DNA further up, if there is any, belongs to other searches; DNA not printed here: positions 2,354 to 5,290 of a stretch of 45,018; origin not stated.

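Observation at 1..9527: Eight-gene coupled operon joining HdrA(L)BC/MvhD to a split glutamate synthase and a MetF: candidate undescribed electron-bifurcating complex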

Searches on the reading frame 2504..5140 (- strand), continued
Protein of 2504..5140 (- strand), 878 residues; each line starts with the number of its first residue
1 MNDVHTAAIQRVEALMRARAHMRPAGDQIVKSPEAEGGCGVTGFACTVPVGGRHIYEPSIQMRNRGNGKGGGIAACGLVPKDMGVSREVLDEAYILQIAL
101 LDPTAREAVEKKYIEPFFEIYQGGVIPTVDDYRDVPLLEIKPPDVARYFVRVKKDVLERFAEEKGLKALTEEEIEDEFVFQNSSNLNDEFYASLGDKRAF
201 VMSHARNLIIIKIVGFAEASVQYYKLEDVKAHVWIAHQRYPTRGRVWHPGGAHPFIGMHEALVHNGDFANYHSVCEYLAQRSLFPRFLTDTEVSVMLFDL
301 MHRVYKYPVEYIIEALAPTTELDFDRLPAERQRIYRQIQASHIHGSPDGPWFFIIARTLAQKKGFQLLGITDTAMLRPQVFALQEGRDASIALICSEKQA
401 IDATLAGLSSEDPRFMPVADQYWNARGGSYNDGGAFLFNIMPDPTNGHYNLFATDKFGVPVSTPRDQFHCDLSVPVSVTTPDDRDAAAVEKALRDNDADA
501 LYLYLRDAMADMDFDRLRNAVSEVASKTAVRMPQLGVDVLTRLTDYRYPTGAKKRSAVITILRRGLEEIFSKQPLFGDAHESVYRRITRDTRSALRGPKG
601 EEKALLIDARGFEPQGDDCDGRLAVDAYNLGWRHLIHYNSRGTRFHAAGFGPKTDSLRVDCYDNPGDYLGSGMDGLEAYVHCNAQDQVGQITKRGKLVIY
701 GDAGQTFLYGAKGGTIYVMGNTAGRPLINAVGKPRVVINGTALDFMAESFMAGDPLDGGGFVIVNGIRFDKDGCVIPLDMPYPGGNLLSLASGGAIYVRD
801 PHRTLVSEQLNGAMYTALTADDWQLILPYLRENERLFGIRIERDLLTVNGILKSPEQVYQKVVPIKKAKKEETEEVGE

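Call 43: search_solved_structures(query=window:2504-5140:-, max_evalue=0.01, show_alignments=3)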
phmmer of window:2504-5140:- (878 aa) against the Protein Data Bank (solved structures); distinct sequences matched with E-value up to 0.01: 6.
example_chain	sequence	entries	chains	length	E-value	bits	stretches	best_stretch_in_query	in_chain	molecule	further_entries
1xff_A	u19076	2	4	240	0.0021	19.4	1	225-297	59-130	Glucosamine--fructose-6-phosphate aminotransferase [isomerizing]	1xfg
5t5i_C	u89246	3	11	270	0.0034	18.6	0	667-748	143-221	Tungsten-containing formylmethanofuran dehydrogenase 2 subunit C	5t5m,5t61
3ooj_A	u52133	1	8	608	0.0094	17.2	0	227-296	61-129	Glucosamine/fructose-6-phosphate aminotransferase, isomerizing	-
2j6h_A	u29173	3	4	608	0.0094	17.2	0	227-296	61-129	GLUCOSAMINE-FRUCTOSE-6-PHOSPHATE AMINOTRANSFERASE | GLUCOSAMINE--FRUCTOSE-6-PHOSPHATE AMINOTRANSFERASE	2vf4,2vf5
1jxa_A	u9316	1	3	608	0.0095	17.2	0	227-296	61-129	glucosamine 6-phosphate synthase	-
4amv_A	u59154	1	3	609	0.0095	17.2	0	227-296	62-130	GLUCOSAMINE--FRUCTOSE-6-PHOSPHATE AMINOTRANSFERASE [ISOMER IZING]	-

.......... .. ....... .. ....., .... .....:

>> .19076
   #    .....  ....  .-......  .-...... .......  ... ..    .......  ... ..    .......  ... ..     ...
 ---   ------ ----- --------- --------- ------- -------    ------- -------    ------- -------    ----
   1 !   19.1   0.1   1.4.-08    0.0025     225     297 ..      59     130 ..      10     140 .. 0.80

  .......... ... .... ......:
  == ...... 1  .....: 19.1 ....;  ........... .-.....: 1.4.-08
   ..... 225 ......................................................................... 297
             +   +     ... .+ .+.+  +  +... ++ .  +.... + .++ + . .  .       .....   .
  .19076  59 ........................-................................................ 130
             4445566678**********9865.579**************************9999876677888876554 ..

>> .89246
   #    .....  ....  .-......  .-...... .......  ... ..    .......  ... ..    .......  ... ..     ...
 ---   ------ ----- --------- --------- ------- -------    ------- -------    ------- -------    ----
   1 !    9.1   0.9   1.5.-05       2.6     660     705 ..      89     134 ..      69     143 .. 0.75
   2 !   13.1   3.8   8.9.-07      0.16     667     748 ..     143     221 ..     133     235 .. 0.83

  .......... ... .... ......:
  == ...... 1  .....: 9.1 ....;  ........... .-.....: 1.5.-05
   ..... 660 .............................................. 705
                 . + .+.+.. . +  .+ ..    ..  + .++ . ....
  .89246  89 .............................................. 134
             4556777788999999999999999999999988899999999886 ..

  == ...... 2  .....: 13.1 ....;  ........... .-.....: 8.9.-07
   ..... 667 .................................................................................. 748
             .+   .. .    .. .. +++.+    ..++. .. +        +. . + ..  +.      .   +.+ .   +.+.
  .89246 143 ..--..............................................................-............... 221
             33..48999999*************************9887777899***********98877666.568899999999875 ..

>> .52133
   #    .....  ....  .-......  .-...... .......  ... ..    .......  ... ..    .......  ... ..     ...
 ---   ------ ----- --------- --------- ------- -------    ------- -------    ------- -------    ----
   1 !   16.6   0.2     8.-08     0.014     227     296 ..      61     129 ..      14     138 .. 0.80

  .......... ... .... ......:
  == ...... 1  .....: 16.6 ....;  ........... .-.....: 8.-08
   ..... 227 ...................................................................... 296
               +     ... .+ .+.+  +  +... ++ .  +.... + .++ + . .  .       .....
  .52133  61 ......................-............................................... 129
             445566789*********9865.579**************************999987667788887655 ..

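Call 55: find_related_loci(query=A1, collection=metagenome_contigs, flank=10000)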
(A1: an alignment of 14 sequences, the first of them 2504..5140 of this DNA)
Query A1 (878 aa) in metagenome_contigs; peptide patterns used: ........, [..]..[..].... (x = any residue, [..] = any of these).
600 stretches matched a pattern (row limit reached: there are more); 531 encode a relative of the query (tblastn E <= 1e-3); the best 80 are kept; 80 distinct loci.
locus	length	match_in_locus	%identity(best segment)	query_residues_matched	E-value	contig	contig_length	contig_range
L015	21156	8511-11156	80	5-878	0e+0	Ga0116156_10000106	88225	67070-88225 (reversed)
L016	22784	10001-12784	74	9-878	0e+0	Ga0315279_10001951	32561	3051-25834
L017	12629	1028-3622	73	11-871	0e+0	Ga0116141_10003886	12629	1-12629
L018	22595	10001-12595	72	10-871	0e+0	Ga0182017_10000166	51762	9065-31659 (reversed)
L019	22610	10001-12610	71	9-878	0e+0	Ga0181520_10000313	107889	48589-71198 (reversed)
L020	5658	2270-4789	73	31-866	0e+0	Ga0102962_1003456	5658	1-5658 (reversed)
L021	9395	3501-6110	70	9-878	0e+0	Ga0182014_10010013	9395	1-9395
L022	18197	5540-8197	69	7-878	0e+0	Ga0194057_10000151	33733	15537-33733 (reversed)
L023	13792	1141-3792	69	1-878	0e+0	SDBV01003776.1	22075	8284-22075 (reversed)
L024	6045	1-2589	71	17-875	0e+0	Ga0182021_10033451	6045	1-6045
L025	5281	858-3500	71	3-878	0e+0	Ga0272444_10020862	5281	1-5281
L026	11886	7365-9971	71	9-877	0e+0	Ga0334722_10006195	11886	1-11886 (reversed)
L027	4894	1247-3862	69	8-875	0e+0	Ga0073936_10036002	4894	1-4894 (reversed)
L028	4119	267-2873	70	8-875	0e+0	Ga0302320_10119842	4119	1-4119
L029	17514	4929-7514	70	14-871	0e+0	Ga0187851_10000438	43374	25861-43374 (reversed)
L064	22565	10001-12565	59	12-868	0e+0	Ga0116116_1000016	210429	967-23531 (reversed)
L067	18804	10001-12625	57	1-875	0e+0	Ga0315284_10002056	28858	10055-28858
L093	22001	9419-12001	59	12-868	0e+0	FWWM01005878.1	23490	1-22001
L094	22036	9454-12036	59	12-868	0e+0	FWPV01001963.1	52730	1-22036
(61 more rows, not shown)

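Call 60: search_protein_families(library=pfam, proteins=[L064:2205-3404:-, L064:4039-4524:+, L064:4912-5331:+, L064:5391-6059:+, L064:13041-14369:-, L064:14767-15105:+, L064:15157-16002:+, L064:16206-17405:-, L064:17577-20159:-, L064:20519-21886:-], max_evalue=0.0001)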
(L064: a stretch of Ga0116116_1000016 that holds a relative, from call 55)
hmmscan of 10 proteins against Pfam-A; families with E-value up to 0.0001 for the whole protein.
L064:2205-3404:- (399 aa): 3 families
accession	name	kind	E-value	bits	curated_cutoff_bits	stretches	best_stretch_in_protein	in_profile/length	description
PF00117.34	GATase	-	2.6e-56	190.7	22.8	1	215-392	2-190/190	Glutamine amidotransferase class-I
PF00988.28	CPSase_sm_chain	-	1.8e-54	183.4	27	1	27-152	1-126/126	Carbamoyl-phosphate synthase small chain, CPSase domain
PF07722.19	Peptidase_C26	-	5.2e-06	26.8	20.5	0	279-303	104-128/219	Peptidase C26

L064:4039-4524:+ (161 aa): 0 families

L064:4912-5331:+ (139 aa): 1 family
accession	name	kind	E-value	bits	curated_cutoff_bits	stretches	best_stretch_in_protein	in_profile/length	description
PF02662.21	FlpD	-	8.7e-21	74.6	22.3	1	13-112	2-101/123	Methyl-viologen-reducing hydrogenase, delta subunit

L064:5391-6059:+ (222 aa): 1 family
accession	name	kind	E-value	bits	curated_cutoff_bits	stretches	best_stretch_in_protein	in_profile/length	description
PF12225.13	DUF5981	-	5.4e-36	122.6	23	1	112-205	2-95/95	Methylene-tetrahydrofolate reductase C terminal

L064:13041-14369:- (442 aa): 3 families
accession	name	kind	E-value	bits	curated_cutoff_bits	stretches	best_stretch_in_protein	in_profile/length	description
PF00120.29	Gln-synt_C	-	2.3e-132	441.7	24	1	105-438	2-344/344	Glutamine synthetase, catalytic domain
PF03951.24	Gln-synt_N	-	1.2e-31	108.6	33.4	1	16-98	1-82/82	Glutamine synthetase, beta-Grasp domain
PF16952.10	Gln-synt_N_2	-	1.3e-06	28.6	35.7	1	8-103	6-112/112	Glutamine synthetase N-terminal domain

L064:14767-15105:+ (112 aa): 0 families

L064:15157-16002:+ (281 aa): 12 families
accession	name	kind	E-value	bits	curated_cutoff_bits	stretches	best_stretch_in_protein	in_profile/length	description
PF13649.12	Methyltransf_25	-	8.4e-28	97.4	27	1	51-147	1-97/97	Methyltransferase domain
PF13847.12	Methyltransf_31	-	1.2e-27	96.8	27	1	46-153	2-111/145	Methyltransferase domain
PF08241.18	Methyltransf_11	-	2e-27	96.1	21.2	1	52-151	1-95/95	Methyltransferase domain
PF01209.24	Ubie_methyltran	-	2.8e-26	92.8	20.1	1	41-156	41-156/233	ubiE/COQ5 methyltransferase family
PF08242.18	Methyltransf_12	-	3.3e-15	57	30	1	52-149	1-98/98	Methyltransferase domain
PF13489.12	Methyltransf_23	-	4e-14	53.1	27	1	39-206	12-162/164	Methyltransferase domain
PF01135.25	PCMT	-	2e-10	41.2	20.3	1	27-109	56-135/210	Protein-L-isoaspartate(D-aspartate) O-methyltransferase (PCMT)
PF01170.24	UPF0020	-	1.7e-06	28.3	22.3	0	26-139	7-144/197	RMKL-like, methyltransferase domain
PF05175.20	MTS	-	5.7e-06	26.5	23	1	39-122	23-104/170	Methyltransferase small domain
PF03141.22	Methyltransf_29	-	3e-05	23.2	23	1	49-152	119-218/506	Putative S-adenosyl-L-methionine-dependent methyltransferase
PF02353.26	CMAS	-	4.4e-05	23.4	27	1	39-122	54-133/273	Mycolic acid cyclopropane synthetase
PF06325.19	PrmA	-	7.1e-05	22.9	22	1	45-124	159-234/296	Ribosomal protein L11 methyltransferase (PrmA)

L064:16206-17405:- (399 aa): 0 families

L064:17577-20159:- (860 aa): 8 families
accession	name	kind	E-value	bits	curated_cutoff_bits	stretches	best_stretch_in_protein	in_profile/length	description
PF08335.16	GlnD_UR_UTase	-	3e-25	89.3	21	1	178-300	10-139/141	GlnD PII-uridylyltransferase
PF01842.31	ACT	-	1.7e-11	44.1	27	1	782-830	1-51/66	ACT domain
PF24931.1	ACT_ACR9_3rd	-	3e-08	34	27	1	771-851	2-83/98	ACR9-like, ACT-like domain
PF01966.28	HD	-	4.3e-08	33.9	22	1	473-550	21-110/116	HD domain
PF13740.12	ACT_6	-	1.4e-06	28.6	23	1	783-825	4-46/76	ACT domain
PF03445.19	DUF294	-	1.9e-06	28.2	21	1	19-95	4-82/138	Putative nucleotidyltransferase DUF294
PF13291.12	ACT_4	-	5.4e-06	27.4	27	0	779-816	4-41/80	ACT domain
PF22754.3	bHLH-TF_ACT-like_plant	-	1e-05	26.1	27.6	0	773-848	4-71/75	Plant bHLH transcription factor, ACT-like domain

L064:20519-21886:- (455 aa): 1 family
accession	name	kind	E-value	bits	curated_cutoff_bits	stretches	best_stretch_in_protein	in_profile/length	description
PF00909.26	Ammonium_transp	-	3.6e-136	454.5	23.2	1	57-453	2-399/399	Ammonium Transporter Family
